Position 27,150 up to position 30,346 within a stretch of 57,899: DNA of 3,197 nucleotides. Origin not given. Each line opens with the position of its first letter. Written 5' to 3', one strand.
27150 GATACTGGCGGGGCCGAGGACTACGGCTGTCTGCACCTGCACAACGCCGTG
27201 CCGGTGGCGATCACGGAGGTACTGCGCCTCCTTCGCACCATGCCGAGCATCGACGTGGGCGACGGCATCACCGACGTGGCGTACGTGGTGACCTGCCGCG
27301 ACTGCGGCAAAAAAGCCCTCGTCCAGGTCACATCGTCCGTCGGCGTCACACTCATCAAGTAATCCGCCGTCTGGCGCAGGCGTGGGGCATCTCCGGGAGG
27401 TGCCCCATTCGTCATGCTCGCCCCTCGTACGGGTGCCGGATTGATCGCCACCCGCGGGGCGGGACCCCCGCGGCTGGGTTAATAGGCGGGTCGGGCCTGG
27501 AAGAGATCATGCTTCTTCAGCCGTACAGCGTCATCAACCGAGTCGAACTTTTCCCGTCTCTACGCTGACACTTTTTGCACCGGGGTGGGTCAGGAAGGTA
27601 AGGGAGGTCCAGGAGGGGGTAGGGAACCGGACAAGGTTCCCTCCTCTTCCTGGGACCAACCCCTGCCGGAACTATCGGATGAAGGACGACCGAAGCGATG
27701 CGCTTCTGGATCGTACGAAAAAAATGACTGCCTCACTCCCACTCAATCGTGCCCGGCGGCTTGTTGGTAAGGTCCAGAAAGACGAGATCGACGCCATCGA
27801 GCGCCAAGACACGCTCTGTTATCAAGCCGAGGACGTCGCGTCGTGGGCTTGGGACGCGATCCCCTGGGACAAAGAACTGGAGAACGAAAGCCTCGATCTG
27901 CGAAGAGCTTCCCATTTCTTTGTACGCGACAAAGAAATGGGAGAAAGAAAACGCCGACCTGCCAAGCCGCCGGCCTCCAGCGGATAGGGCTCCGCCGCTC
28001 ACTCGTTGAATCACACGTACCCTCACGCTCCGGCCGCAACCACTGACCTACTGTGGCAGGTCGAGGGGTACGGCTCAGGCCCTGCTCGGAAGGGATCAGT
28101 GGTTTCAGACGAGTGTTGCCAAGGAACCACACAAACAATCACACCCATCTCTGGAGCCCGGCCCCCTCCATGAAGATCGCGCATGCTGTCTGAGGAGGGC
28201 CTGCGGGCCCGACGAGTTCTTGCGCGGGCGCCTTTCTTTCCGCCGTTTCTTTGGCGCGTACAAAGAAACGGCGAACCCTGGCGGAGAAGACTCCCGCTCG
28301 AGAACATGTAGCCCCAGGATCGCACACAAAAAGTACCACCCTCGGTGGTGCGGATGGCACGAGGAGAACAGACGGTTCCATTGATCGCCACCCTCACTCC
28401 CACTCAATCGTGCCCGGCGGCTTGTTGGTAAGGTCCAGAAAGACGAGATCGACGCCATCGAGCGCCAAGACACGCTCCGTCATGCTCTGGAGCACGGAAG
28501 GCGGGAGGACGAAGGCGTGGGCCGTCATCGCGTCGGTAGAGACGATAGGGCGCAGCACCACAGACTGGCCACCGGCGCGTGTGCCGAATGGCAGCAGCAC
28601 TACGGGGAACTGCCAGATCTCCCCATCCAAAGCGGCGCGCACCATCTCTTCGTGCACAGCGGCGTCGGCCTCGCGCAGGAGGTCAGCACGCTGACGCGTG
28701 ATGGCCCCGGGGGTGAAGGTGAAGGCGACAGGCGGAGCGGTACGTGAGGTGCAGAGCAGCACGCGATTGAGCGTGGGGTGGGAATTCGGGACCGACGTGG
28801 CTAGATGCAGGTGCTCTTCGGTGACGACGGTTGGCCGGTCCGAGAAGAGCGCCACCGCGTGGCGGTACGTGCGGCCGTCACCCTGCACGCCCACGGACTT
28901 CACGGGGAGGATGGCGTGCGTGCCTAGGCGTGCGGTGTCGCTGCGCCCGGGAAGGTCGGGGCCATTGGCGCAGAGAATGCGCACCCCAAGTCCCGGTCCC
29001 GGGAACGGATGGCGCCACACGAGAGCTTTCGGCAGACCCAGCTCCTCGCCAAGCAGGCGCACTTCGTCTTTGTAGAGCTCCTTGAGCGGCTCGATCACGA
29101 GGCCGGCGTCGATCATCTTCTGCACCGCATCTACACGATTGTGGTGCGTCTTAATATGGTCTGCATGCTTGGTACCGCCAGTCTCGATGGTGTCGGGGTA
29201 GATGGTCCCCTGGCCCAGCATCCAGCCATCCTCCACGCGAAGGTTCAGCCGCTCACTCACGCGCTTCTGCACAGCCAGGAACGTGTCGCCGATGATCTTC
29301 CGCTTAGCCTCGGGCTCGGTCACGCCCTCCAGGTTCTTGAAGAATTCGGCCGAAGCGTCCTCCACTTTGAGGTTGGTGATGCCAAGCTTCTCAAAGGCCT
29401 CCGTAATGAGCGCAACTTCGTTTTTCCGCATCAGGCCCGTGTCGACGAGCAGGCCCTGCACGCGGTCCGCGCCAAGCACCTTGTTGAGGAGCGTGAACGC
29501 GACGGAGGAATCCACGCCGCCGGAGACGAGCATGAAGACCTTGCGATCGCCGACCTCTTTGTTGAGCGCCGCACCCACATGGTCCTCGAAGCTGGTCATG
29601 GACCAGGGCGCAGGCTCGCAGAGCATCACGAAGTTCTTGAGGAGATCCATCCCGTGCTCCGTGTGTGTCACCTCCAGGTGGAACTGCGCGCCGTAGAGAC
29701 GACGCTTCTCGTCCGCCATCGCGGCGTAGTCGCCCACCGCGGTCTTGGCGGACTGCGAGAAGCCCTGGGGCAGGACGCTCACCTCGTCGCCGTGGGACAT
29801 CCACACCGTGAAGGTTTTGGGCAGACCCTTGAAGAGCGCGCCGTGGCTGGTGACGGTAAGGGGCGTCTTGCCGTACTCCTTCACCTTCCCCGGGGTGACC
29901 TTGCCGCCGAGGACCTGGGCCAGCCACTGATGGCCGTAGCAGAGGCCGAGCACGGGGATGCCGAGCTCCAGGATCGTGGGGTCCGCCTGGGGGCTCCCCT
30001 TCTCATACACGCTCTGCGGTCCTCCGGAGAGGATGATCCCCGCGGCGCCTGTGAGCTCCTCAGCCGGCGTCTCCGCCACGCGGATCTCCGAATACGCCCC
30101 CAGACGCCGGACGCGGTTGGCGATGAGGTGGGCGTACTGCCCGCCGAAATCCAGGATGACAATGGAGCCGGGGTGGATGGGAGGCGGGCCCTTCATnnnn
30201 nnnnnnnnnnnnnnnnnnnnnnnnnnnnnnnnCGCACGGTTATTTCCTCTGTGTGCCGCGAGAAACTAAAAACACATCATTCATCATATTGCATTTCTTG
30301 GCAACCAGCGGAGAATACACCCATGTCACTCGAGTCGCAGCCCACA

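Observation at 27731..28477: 86-bp perfect duplication of the guaA 3' end brackets a 575-bp ORF-less, hairpin-rich insert (att-like junctions, no recombinase in sight)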

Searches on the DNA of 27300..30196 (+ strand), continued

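Call 87: search_with_rna_model(model_id=R1, sources=[L091, L092, L093, L094, L095, L002, L005], filters=off, max_evalue=1, show_alignments=3)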
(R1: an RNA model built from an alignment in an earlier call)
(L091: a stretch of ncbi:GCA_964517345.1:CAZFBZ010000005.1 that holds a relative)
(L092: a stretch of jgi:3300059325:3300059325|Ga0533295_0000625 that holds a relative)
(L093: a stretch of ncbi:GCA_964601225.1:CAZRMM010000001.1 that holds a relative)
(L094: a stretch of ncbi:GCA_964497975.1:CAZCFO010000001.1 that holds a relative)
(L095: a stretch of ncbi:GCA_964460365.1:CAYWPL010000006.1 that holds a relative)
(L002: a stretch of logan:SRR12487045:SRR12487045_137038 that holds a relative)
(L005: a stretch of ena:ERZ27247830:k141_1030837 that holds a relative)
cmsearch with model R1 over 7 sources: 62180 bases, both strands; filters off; matches with E-value up to 1: 4.
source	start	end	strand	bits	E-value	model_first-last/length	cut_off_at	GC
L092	5820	5871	+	27.8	1.5e-06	1-55/55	no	0.58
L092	5828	5852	-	19.5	0.00048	9-34/55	no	0.52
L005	7506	7566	+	11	0.17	1-55/55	no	0.48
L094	473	508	-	9.1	0.64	1-55/55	no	0.56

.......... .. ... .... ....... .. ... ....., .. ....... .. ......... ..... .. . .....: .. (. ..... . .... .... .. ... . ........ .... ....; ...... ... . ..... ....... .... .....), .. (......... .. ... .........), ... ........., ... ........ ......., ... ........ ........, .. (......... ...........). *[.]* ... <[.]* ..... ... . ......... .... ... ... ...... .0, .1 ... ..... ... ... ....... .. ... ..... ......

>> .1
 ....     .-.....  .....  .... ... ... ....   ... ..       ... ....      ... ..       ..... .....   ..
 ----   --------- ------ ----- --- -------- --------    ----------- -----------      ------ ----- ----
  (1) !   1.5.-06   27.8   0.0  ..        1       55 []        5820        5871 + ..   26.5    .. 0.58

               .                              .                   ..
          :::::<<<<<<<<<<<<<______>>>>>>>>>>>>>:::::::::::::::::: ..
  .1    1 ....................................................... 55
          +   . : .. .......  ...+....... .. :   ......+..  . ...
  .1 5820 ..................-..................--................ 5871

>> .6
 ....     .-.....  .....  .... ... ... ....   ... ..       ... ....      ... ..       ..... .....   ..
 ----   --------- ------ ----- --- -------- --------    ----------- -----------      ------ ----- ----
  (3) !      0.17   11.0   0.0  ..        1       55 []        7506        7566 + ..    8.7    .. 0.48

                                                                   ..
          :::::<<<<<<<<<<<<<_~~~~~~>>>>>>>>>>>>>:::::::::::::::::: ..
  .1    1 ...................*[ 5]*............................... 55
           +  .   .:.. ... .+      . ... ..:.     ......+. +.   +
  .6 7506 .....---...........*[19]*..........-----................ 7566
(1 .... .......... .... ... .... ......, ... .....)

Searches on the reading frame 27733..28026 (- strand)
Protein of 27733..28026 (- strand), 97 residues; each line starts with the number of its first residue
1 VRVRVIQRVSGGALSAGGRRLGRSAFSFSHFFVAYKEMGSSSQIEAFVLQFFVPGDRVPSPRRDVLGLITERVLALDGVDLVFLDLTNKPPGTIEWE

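Call 20: search_protein_families(library=pfam, proteins=[window:27733-28026:-], max_evalue=0.1)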
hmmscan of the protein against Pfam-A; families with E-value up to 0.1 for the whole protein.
window:27733-28026:- (97 aa): 1 family
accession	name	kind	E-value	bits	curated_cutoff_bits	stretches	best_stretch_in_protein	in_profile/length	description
PF00958.27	GMP_synt_C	-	4.4e-05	23.9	27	1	64-96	59-92/92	GMP synthase C terminal domain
